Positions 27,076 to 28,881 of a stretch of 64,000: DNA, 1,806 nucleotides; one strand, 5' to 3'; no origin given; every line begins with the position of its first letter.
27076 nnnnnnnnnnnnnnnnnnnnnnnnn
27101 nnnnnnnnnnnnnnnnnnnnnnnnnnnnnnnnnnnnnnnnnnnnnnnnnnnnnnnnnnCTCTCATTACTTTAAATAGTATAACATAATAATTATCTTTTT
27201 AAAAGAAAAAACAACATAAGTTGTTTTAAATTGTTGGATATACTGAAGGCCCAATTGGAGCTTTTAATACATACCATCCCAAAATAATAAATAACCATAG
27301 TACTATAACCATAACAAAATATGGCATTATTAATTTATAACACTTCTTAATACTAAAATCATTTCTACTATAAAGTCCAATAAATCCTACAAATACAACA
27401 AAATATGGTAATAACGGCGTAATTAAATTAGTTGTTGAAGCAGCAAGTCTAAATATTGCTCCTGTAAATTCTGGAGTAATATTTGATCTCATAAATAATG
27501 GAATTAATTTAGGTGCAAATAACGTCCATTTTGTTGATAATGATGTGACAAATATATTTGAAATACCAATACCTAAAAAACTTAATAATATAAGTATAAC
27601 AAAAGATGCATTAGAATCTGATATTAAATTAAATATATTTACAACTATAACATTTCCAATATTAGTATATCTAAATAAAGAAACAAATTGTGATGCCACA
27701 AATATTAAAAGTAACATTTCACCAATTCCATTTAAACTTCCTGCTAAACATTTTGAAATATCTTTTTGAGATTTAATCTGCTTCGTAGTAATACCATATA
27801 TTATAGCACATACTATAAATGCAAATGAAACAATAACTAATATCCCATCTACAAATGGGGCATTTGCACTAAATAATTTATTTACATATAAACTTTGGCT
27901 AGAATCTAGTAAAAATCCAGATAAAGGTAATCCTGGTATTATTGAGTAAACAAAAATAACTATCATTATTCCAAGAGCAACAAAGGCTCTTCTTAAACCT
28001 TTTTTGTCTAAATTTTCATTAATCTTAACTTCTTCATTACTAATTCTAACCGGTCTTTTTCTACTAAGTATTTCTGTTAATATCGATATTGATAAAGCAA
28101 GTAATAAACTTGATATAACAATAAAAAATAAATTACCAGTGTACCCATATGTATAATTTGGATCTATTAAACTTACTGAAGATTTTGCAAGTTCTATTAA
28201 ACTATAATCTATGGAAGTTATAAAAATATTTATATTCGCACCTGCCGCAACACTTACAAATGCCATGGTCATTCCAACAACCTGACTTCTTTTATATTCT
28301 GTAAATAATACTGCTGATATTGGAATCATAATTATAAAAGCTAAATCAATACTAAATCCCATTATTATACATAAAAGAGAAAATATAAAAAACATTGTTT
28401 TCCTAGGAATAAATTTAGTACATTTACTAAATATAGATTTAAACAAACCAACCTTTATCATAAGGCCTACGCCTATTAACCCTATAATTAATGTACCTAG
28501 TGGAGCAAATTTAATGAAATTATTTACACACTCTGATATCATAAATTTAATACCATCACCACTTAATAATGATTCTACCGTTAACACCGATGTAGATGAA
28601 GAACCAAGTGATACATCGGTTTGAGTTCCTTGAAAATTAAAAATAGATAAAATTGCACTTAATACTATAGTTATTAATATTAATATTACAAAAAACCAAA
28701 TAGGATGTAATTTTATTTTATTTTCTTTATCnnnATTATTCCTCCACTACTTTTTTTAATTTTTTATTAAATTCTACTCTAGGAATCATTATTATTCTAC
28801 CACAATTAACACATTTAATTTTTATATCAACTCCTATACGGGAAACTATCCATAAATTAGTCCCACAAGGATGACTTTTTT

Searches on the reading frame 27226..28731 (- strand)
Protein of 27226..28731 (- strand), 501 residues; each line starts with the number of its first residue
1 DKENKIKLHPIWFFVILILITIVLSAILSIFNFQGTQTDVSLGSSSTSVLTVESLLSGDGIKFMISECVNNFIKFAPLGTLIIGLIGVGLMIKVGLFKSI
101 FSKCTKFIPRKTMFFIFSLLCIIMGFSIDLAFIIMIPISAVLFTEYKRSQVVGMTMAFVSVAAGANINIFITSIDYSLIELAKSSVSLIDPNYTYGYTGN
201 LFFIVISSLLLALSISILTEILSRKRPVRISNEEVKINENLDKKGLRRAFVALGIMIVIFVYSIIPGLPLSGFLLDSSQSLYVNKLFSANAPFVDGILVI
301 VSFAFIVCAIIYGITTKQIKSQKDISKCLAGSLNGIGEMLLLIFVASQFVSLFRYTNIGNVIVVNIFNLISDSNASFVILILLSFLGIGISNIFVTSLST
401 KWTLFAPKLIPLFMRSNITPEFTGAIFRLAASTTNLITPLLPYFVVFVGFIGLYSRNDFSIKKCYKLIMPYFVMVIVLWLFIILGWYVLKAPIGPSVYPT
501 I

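Call 47: search_protein_families(library=pfam, max_evalue=0.001, proteins=[window:27226-28731:-])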
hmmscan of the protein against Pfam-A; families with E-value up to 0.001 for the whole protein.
window:27226-28731:- (501 aa): 1 family
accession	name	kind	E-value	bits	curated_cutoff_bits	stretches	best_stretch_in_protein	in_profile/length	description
PF03806.19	ABG_transport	-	5.8e-91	305.7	27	1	9-498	15-499/502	AbgT putative transporter family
